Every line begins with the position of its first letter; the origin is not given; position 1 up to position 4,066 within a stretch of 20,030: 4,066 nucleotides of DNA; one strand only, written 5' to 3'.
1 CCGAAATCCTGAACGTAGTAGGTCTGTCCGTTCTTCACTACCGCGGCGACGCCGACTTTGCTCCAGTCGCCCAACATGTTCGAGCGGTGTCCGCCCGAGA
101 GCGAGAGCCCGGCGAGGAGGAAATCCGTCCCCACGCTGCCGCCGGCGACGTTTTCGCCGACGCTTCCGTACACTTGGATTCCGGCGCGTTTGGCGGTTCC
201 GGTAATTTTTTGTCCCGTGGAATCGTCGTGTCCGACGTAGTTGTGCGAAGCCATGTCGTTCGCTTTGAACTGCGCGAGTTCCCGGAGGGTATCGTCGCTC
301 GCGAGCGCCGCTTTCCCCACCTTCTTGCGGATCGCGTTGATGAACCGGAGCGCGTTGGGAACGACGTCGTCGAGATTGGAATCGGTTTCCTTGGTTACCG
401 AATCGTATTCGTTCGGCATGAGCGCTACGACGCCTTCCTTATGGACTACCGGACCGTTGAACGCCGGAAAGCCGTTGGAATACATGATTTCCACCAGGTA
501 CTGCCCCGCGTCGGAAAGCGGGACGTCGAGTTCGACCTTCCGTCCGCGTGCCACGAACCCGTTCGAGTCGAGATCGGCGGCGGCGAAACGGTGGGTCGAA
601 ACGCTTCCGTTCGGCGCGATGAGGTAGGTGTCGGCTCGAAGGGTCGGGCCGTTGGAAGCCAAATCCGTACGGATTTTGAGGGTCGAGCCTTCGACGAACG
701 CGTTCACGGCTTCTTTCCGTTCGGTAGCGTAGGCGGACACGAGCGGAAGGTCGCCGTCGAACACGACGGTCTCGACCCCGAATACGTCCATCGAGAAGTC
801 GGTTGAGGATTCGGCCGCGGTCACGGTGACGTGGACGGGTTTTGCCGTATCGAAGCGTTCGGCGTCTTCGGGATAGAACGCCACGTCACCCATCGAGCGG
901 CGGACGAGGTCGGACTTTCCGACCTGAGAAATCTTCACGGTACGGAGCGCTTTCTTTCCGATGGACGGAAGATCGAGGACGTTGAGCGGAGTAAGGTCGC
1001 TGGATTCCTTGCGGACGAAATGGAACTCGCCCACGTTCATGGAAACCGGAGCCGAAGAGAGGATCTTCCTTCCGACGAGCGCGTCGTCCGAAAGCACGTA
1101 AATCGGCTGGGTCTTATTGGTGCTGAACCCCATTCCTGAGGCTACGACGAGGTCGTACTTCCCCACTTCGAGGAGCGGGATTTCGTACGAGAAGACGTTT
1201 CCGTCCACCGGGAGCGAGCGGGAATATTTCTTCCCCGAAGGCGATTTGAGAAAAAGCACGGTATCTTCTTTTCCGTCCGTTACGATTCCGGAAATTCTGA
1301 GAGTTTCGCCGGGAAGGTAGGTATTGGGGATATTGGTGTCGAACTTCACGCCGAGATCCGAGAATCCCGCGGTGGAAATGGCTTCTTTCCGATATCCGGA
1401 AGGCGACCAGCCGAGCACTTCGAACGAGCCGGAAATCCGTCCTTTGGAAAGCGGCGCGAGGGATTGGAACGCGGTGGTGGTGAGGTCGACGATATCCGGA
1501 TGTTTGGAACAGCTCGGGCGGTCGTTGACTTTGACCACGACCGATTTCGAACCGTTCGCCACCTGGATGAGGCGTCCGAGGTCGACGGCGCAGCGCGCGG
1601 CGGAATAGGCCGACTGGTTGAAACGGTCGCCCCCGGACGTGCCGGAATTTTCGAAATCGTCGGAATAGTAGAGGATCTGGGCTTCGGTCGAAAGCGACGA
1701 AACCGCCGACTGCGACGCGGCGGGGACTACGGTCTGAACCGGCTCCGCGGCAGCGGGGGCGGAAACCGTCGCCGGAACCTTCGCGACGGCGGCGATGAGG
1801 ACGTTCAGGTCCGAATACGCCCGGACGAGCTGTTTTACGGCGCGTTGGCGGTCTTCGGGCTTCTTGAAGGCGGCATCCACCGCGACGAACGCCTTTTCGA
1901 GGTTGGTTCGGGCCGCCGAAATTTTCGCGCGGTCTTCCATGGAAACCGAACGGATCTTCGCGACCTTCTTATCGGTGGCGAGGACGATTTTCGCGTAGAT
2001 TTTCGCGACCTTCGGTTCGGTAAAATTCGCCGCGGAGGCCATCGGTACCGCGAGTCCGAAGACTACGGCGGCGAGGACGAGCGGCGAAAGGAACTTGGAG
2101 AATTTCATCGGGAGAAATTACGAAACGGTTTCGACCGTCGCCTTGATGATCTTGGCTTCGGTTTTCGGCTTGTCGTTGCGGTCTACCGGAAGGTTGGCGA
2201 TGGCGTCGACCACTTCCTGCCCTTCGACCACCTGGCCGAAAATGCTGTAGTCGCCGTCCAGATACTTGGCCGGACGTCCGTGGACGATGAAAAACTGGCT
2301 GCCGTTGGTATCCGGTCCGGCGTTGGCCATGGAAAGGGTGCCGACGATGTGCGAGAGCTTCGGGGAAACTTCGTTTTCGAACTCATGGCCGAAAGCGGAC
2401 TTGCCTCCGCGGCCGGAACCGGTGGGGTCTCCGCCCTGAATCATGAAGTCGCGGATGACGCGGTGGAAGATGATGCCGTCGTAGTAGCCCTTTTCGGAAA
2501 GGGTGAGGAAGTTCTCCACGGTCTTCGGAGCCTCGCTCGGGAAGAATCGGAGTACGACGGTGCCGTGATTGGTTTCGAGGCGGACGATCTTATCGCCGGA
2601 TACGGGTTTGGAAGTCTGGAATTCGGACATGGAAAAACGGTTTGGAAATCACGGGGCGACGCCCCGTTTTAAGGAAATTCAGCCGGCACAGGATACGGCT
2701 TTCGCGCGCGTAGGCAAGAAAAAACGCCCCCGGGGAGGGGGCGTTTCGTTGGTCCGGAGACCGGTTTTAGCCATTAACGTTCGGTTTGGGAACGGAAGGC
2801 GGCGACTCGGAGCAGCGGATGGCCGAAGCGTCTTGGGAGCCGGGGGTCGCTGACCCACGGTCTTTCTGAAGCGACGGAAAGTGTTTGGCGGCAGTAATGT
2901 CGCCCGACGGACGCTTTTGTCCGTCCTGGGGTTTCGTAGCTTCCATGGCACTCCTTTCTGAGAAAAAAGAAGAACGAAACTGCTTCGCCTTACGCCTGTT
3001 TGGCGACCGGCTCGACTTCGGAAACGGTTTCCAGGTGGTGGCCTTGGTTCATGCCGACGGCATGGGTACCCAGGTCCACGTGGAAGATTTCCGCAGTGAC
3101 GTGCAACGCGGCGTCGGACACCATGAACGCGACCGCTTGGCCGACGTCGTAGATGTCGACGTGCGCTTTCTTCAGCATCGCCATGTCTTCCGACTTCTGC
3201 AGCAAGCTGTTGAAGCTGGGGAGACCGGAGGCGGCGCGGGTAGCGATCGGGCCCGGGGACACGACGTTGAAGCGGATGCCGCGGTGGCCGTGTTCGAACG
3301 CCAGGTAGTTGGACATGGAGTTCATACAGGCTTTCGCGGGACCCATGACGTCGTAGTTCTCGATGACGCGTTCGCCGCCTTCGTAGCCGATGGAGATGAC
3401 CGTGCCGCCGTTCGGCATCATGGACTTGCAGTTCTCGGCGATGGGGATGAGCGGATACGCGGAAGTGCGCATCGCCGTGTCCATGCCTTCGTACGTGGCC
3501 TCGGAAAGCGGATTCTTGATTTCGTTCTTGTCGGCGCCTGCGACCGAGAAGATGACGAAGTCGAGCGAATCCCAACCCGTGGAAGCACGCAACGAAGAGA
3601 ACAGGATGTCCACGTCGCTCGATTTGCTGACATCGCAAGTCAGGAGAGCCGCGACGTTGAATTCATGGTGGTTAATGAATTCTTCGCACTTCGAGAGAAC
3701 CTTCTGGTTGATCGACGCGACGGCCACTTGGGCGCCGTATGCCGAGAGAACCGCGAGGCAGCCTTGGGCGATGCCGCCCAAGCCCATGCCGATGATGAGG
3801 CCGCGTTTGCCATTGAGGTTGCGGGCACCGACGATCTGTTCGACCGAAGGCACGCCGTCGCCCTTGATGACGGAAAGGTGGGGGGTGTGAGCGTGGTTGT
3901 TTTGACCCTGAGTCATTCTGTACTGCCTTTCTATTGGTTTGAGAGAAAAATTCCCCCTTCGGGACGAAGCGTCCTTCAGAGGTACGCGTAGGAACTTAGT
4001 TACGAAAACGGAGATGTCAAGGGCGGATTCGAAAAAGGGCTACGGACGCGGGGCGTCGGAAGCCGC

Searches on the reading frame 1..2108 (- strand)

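Call 93: search_protein_families(library=pfam, proteins=[window:1-2108:-], max_evalue=0.001)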
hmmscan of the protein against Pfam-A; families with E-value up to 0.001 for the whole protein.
window:1-2108:- (702 aa): 2 families
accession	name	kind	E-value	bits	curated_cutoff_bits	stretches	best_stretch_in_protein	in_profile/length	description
PF00188.32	CAP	-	3.3e-13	50.9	21.1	1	587-702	1-117/117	Cysteine-rich secretory protein family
PF03330.24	DPBB_1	-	3.3e-08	34.1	28.8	1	152-225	9-79/83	Lytic transglycolase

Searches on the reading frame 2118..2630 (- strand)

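Call 93: search_protein_families(library=pfam, proteins=[window:2118-2630:-], max_evalue=0.001)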
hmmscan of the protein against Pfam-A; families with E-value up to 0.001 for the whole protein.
window:2118-2630:- (170 aa): 1 family
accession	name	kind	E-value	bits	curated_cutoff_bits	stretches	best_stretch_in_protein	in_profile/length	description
PF00160.26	Pro_isomerase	-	2.6e-51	174.4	21.7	1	16-166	2-159/159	Cyclophilin type peptidyl-prolyl cis-trans isomerase/CLD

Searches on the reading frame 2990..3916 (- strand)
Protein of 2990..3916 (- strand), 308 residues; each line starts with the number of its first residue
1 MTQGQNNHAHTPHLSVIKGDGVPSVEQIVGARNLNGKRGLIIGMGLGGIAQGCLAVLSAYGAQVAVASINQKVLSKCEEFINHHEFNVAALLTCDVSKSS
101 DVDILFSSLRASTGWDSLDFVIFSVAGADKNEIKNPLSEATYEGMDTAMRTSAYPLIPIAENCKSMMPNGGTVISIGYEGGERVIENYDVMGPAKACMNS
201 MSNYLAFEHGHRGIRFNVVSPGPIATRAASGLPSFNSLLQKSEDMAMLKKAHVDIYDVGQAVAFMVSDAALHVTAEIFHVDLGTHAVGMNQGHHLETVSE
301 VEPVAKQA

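Call 93: search_protein_families(library=pfam, proteins=[window:2990-3916:-], max_evalue=0.001)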
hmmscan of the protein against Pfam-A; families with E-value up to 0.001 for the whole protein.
window:2990-3916:- (308 aa): 2 families
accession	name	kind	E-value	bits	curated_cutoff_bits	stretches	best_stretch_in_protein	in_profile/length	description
PF13561.12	adh_short_C2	-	2.8e-55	187.9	27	1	48-285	7-236/236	Enoyl-(Acyl carrier protein) reductase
PF00106.31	adh_short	-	2.1e-16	60.4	26.6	1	45-230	8-188/195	short chain dehydrogenase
